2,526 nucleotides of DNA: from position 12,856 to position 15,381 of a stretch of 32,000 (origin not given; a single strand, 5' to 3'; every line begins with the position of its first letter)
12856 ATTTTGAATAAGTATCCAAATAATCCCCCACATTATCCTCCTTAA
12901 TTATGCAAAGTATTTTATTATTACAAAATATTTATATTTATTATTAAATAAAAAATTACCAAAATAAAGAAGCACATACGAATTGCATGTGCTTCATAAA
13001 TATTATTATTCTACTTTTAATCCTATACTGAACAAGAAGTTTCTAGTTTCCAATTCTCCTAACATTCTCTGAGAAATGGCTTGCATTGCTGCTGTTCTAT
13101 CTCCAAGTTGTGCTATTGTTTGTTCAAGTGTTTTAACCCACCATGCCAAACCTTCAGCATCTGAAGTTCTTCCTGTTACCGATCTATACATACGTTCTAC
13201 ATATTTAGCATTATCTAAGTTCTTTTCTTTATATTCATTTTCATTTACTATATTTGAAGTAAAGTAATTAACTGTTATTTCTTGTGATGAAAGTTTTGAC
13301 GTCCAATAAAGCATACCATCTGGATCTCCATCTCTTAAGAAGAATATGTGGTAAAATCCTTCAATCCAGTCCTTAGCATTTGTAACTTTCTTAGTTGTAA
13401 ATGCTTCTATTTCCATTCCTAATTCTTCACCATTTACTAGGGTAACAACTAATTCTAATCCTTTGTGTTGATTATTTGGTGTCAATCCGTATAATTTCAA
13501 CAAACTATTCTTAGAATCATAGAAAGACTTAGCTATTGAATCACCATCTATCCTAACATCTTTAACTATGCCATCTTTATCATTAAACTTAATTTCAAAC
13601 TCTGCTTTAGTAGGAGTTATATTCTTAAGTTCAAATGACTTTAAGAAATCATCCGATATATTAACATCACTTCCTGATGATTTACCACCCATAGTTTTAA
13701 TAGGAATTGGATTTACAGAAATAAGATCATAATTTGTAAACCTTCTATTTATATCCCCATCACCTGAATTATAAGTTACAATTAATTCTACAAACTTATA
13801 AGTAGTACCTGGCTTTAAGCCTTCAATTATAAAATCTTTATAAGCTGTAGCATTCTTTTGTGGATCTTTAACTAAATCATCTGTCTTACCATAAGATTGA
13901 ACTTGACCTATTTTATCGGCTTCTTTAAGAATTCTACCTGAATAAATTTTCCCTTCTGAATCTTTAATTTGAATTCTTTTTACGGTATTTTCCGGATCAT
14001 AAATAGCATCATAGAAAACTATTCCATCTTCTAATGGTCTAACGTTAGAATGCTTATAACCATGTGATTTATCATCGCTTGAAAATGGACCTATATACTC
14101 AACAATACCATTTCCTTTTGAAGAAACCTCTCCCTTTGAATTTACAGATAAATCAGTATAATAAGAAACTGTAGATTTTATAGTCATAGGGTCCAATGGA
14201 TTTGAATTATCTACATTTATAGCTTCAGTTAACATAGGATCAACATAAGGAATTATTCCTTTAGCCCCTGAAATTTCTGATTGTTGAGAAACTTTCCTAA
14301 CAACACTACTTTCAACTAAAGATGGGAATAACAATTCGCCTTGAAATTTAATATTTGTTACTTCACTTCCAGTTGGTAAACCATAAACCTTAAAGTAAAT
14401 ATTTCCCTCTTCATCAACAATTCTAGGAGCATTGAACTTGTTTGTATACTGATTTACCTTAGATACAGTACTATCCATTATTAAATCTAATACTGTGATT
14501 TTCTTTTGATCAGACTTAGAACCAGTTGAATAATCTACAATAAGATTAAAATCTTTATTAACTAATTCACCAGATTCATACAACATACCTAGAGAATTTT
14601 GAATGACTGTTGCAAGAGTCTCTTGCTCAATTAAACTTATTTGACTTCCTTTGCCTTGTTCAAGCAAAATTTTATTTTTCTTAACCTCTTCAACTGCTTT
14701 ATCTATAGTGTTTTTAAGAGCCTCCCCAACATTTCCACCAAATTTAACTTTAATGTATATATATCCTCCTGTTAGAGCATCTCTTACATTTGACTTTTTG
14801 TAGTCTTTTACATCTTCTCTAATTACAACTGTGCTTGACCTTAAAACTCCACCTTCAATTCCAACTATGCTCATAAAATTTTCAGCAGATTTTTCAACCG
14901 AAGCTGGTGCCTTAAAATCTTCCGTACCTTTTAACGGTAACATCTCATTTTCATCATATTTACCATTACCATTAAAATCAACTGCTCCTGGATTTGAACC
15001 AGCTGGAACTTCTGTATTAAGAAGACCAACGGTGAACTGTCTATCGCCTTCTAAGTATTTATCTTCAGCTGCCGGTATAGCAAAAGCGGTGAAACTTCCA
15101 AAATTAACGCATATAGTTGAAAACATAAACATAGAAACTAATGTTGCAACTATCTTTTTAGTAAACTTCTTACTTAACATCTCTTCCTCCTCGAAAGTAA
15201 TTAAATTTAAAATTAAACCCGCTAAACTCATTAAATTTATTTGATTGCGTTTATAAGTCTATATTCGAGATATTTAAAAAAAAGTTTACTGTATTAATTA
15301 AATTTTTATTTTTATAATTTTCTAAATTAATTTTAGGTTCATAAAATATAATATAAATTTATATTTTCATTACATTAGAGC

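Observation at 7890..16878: Nine-kb surface-protein and sugar-modification block with a non-canonical, exporter-less gene set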

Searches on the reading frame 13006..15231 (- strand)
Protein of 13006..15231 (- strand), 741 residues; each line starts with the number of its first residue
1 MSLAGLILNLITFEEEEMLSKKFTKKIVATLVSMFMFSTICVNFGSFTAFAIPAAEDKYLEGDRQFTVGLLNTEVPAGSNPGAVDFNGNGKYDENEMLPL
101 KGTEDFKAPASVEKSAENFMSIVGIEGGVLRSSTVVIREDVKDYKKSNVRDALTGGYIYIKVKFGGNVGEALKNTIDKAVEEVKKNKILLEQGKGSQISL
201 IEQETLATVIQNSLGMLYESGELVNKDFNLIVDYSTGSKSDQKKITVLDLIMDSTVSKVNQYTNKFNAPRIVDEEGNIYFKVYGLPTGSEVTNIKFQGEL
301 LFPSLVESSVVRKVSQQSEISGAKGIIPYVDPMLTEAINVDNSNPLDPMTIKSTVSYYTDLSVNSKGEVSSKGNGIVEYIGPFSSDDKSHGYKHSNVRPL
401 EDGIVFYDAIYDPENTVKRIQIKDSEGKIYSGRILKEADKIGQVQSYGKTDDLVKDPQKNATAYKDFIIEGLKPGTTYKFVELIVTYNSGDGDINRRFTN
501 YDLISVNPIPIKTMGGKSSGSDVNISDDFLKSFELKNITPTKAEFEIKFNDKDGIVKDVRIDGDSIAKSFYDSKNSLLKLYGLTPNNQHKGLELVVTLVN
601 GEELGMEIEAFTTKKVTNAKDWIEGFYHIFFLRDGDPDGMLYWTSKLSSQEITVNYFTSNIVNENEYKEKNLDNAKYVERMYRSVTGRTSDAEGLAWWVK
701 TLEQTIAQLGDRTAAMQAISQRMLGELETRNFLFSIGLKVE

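Call 4: search_protein_families(library=pfam, proteins=[window:13006-15231:-], max_evalue=0.01)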
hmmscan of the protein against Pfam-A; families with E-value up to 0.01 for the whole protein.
window:13006-15231:- (741 aa): 1 family
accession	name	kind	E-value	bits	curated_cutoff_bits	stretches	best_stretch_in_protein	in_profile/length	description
PF13946.11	DUF4214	-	8.2e-13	48.7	23.2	1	660-706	3-52/72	Domain of unknown function (DUF4214)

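Call 5: search_protein_families(library=ncbifam, proteins=[window:13006-15231:-], max_evalue=0.01)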
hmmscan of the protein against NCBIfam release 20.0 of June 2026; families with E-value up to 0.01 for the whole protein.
window:13006-15231:- (741 aa): 0 families

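Call 8: find_homologous_proteins(query=window:13006-15231:-)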
Query window:13006-15231:- (741 aa): 62 proteins with E <= 0.001 among 8000 candidates.
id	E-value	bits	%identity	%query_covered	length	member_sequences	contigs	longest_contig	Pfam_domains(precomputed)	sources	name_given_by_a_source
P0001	0.0e+0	1453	89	98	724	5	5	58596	PF13946.12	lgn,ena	-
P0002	0.0e+0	1291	78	98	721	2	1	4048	PF13946.12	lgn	-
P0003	0.0e+0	1282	77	98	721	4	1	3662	PF13946.12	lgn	-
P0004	0.0e+0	1226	74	98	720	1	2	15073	PF13946.12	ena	-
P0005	0.0e+0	1226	74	98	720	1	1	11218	PF13946.12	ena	-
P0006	0.0e+0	1223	74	98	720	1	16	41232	PF13946.12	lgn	-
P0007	0.0e+0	1223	74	98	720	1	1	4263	PF13946.12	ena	-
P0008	0.0e+0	1223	74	98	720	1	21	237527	PF13946.12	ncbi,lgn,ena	-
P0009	0.0e+0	1222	74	98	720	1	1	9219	PF13946.12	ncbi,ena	-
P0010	0.0e+0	1222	74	98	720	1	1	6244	PF13946.12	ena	-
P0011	0.0e+0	1221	74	98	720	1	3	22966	PF13946.12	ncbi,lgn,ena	-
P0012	0.0e+0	1221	74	98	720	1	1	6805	PF13946.12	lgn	-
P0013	0.0e+0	1221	74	98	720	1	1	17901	PF13946.12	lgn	-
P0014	0.0e+0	1221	74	98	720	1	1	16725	PF13946.12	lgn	-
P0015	0.0e+0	1220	74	98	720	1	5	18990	PF13946.12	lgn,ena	-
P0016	0.0e+0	1220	74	98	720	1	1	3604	PF13946.12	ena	-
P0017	0.0e+0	1220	74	98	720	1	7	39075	PF13946.12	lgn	-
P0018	0.0e+0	1219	74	98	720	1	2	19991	PF13946.12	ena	-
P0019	0.0e+0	1219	74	98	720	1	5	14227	PF13946.12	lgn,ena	-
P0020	0.0e+0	1219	74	98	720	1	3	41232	PF13946.12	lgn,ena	-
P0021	0.0e+0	1219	74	98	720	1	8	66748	PF13946.12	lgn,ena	-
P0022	0.0e+0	1219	74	98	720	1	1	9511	PF13946.12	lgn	-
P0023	0.0e+0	1219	74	98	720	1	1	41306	PF13946.12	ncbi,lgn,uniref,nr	ncbi:DUF4214 domain-containing protein [Candidatus Arthromitus sp. SFB-turkey]|uniref:DUF4214 domain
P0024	0.0e+0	1219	74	98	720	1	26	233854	PF13946.12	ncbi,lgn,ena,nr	ncbi:MAG TPA: DUF4214 domain-containing protein [Candidatus Dwaynia gallinarum]|nr:DUF4214 domain-co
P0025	0.0e+0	1218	74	98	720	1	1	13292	PF13946.12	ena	-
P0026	0.0e+0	1217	74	98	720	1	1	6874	PF13946.12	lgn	-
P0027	0.0e+0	1217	73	98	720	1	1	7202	PF13946.12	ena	-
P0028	0.0e+0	1216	74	98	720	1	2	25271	PF13946.12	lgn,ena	-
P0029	0.0e+0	1216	74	98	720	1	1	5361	PF13946.12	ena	-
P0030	0.0e+0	1216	74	98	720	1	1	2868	PF13946.12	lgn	-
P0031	0.0e+0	1216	74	98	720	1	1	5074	PF13946.12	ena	-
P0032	0.0e+0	1215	74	98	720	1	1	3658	PF13946.12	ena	-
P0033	0.0e+0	1215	73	98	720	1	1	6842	PF13946.12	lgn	-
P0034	0.0e+0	1214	73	98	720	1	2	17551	PF13946.12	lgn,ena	-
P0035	0.0e+0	1214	73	98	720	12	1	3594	PF13946.12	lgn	-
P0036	0.0e+0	1214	74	98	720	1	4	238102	PF13946.12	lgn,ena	-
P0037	0.0e+0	1213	73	98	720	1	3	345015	PF13946.12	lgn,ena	-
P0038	0.0e+0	1205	73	98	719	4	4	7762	PF13946.12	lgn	-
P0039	0.0e+0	1198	73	98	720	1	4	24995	PF13946.12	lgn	-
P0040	0.0e+0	1197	72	98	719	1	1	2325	PF13946.12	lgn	-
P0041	0.0e+0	1197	74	96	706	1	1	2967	PF13946.12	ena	-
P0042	0.0e+0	1193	73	96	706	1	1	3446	PF13946.12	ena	-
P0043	0.0e+0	1193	72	98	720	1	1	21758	PF13946.12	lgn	-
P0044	0.0e+0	1181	72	98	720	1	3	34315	PF13946.12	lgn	-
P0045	0.0e+0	1174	71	98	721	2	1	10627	PF13946.12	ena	-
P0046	0.0e+0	1173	71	98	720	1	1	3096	PF13946.12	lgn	-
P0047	0.0e+0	1164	70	98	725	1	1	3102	PF13946.12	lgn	-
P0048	0.0e+0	1133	69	98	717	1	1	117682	PF13946.12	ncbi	-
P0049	0.0e+0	1131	69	98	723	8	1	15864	PF13946.12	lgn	-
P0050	0.0e+0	1130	69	98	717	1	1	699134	PF13946.12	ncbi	-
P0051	0.0e+0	1130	69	98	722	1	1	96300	PF13946.12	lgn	-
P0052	0.0e+0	1124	68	98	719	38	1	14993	PF13946.12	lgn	-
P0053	0.0e+0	1124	69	98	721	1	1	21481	PF13946.12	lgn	-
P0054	0.0e+0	1111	68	98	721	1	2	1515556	PF13946.12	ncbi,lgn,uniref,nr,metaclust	ncbi:DUF4214 domain-containing protein [Candidatus Arthromitus sp. SFB-rat-Yit]|uniref:DUF4214 domai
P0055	0.0e+0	1107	67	98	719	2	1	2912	PF13946.12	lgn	-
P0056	0.0e+0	1106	67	98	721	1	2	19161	PF13946.12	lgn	-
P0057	0.0e+0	1104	66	98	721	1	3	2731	PF13946.12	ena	-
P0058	0.0e+0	1094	67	98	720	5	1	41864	PF13946.12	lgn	-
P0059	0.0e+0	1090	66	98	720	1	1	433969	PF13946.12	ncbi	-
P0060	0.0e+0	1069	64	98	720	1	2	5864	PF13946.12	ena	-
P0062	2.1e-292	990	59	98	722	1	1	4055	PF13946.12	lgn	-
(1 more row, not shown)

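Call 14: find_encoding_contigs(protein=P0054, flank=10000, max_places=3)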
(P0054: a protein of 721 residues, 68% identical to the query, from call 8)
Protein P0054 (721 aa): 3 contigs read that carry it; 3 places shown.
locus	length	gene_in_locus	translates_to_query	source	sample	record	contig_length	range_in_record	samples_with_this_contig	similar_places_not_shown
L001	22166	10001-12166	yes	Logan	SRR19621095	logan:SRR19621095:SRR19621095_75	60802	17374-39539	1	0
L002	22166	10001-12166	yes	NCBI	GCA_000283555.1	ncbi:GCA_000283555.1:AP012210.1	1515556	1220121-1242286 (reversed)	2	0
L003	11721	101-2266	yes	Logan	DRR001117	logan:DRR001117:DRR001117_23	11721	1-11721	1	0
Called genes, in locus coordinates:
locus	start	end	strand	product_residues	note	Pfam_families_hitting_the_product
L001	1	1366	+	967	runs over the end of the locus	PF13946:DUF4214 (faint)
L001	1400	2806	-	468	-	PF00535:Glycos_transf_2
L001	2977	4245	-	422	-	PF01979:Amidohydro_1, PF07969:Amidohydro_3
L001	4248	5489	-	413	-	PF02133:Transp_cyt_pur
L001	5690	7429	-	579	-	PF01979:Amidohydro_1, PF07969:Amidohydro_3 (faint), PF13382:Adenine_deam_C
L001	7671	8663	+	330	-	PF01073:3Beta_HSD, PF01370:Epimerase, PF02719:Polysacc_synt_2, PF04321:RmlD_sub_bind, PF07993:NAD_binding_4, PF16363:GDP_Man_Dehyd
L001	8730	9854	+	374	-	-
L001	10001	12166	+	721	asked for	PF13946:DUF4214 (weak)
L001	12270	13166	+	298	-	-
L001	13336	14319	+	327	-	PF00535:Glycos_transf_2, PF10111:Glyco_tranf_2_2 (weak), PF13641:Glyco_tranf_2_3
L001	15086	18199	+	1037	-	PF13946:DUF4214 (faint)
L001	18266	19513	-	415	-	PF09992:NAGPA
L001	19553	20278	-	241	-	PF07685:GATase_3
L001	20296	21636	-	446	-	PF08245:Mur_ligase_M, PF08353:MurT_C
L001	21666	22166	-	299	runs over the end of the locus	-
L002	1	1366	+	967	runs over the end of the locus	PF13946:DUF4214 (faint)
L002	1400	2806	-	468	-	PF00535:Glycos_transf_2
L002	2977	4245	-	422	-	PF01979:Amidohydro_1, PF07969:Amidohydro_3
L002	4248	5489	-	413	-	PF02133:Transp_cyt_pur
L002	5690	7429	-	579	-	PF01979:Amidohydro_1, PF07969:Amidohydro_3 (faint), PF13382:Adenine_deam_C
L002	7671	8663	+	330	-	PF01073:3Beta_HSD, PF01370:Epimerase, PF02719:Polysacc_synt_2, PF04321:RmlD_sub_bind, PF07993:NAD_binding_4, PF16363:GDP_Man_Dehyd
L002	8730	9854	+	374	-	-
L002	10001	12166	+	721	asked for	PF13946:DUF4214 (weak)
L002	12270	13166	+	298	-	-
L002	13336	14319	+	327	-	PF00535:Glycos_transf_2, PF10111:Glyco_tranf_2_2 (weak), PF13641:Glyco_tranf_2_3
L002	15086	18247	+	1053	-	PF13946:DUF4214 (faint)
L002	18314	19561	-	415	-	PF09992:NAGPA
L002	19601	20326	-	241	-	PF07685:GATase_3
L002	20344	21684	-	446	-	PF08245:Mur_ligase_M, PF08353:MurT_C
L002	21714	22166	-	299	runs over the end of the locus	-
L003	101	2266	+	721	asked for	PF13946:DUF4214 (weak)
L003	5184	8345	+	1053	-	PF13946:DUF4214 (faint)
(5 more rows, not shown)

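Call 15: find_encoding_contigs(protein=P0001, flank=10000, max_places=3)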
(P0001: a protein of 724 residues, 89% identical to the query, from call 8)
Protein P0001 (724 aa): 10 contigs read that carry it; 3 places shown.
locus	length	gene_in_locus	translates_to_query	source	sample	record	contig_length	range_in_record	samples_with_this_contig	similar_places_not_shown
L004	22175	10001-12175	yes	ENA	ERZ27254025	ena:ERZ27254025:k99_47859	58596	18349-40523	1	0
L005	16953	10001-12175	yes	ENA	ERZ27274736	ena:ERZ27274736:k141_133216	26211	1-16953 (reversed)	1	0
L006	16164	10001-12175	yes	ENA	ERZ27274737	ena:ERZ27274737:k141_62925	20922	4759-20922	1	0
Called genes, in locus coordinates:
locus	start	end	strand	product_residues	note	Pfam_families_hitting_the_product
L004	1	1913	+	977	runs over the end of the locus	PF13946:DUF4214 (faint)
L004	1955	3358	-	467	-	PF00535:Glycos_transf_2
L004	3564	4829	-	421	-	PF07969:Amidohydro_3, PF01979:Amidohydro_1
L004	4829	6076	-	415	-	PF02133:Transp_cyt_pur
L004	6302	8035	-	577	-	PF01979:Amidohydro_1, PF07969:Amidohydro_3 (faint), PF13382:Adenine_deam_C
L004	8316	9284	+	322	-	PF01073:3Beta_HSD, PF01370:Epimerase, PF02719:Polysacc_synt_2, PF04321:RmlD_sub_bind (weak), PF07993:NAD_binding_4 (faint), PF16363:GDP_Man_Dehyd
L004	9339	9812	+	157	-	-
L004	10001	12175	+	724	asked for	PF13946:DUF4214 (weak)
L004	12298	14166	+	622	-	PF05711:TylF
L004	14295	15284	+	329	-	PF00535:Glycos_transf_2, PF10111:Glyco_tranf_2_2, PF13641:Glyco_tranf_2_3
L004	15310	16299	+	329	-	PF00535:Glycos_transf_2, PF10111:Glyco_tranf_2_2, PF13641:Glyco_tranf_2_3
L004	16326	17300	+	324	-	PF00535:Glycos_transf_2, PF10111:Glyco_tranf_2_2, PF13641:Glyco_tranf_2_3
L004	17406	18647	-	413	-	PF09992:NAGPA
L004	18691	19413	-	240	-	PF07685:GATase_3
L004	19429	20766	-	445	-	PF08245:Mur_ligase_M, PF08353:MurT_C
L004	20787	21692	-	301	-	-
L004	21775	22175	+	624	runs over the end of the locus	PF00515:TPR_1 (faint), PF07719:TPR_2 (faint), PF12895:ANAPC3 (faint), PF13181:TPR_8 (faint), PF13424:TPR_12 (faint), PF13428:TPR_14 (faint), PF14559:TPR_19 (faint)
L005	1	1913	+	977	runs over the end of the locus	PF13946:DUF4214 (faint)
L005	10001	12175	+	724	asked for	PF13946:DUF4214 (weak)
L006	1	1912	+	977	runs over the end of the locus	PF13946:DUF4214 (faint)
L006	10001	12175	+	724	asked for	PF13946:DUF4214 (weak)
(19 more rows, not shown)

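Call 31: find_encoding_contigs(protein=P0024, flank=10000, max_places=1)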
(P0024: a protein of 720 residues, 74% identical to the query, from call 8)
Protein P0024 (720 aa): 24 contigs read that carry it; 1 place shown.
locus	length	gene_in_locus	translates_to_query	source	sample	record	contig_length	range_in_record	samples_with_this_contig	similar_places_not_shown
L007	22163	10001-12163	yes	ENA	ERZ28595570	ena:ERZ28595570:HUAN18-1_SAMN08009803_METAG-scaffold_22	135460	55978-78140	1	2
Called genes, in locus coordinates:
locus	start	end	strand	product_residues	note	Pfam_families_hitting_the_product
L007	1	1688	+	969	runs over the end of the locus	PF13946:DUF4214 (weak)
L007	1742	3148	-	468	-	PF00535:Glycos_transf_2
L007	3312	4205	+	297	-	PF00483:NTP_transferase, PF12804:NTP_transf_3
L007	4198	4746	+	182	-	PF00908:dTDP_sugar_isom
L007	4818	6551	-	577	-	PF01979:Amidohydro_1, PF07969:Amidohydro_3 (faint), PF13382:Adenine_deam_C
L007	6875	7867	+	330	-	PF01073:3Beta_HSD, PF01370:Epimerase, PF02719:Polysacc_synt_2, PF04321:RmlD_sub_bind, PF16363:GDP_Man_Dehyd, PF07993:NAD_binding_4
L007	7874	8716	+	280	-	PF01370:Epimerase, PF04321:RmlD_sub_bind, PF16363:GDP_Man_Dehyd, PF02719:Polysacc_synt_2, PF07993:NAD_binding_4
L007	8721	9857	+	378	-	-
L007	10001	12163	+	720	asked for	PF13946:DUF4214 (weak)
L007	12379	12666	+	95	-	-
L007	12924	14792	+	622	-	PF05711:TylF, PF13578:Methyltransf_24 (weak)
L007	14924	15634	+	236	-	PF00535:Glycos_transf_2, PF10111:Glyco_tranf_2_2, PF13641:Glyco_tranf_2_3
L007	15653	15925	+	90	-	-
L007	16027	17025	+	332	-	PF00535:Glycos_transf_2, PF10111:Glyco_tranf_2_2, PF13641:Glyco_tranf_2_3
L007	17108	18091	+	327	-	PF00535:Glycos_transf_2, PF10111:Glyco_tranf_2_2, PF13641:Glyco_tranf_2_3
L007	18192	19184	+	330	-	PF00535:Glycos_transf_2, PF10111:Glyco_tranf_2_2, PF13641:Glyco_tranf_2_3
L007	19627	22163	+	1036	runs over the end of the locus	PF13946:DUF4214 (weak)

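Call 32: find_encoding_contigs(protein=P0050, flank=10000, max_places=1)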
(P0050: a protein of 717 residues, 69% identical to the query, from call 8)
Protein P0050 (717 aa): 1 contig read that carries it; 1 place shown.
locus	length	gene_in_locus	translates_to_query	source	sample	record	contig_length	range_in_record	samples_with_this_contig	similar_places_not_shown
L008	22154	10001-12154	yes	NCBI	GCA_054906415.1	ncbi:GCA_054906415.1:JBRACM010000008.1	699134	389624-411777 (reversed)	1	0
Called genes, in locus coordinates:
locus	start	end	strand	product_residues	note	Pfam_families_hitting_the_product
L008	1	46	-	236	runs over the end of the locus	PF01252:Peptidase_A8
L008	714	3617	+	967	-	PF13946:DUF4214 (faint)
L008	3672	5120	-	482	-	PF00535:Glycos_transf_2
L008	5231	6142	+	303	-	PF00483:NTP_transferase, PF12804:NTP_transf_3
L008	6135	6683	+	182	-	PF00908:dTDP_sugar_isom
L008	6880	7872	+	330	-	PF01073:3Beta_HSD, PF01370:Epimerase, PF02719:Polysacc_synt_2, PF04321:RmlD_sub_bind, PF16363:GDP_Man_Dehyd, PF07993:NAD_binding_4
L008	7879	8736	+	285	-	PF01370:Epimerase, PF04321:RmlD_sub_bind, PF02719:Polysacc_synt_2 (weak), PF01073:3Beta_HSD (weak), PF07993:NAD_binding_4, PF16363:GDP_Man_Dehyd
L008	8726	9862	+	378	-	-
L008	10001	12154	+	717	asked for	PF13946:DUF4214 (weak)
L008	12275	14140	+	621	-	PF05711:TylF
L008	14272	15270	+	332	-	PF00535:Glycos_transf_2, PF10111:Glyco_tranf_2_2, PF13641:Glyco_tranf_2_3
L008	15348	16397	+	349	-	PF00535:Glycos_transf_2, PF10111:Glyco_tranf_2_2, PF13641:Glyco_tranf_2_3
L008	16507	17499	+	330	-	PF00535:Glycos_transf_2, PF10111:Glyco_tranf_2_2 (weak), PF13641:Glyco_tranf_2_3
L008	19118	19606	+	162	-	-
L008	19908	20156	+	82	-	-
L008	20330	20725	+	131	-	-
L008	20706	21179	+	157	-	-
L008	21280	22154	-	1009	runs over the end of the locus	PF13946:DUF4214 (weak)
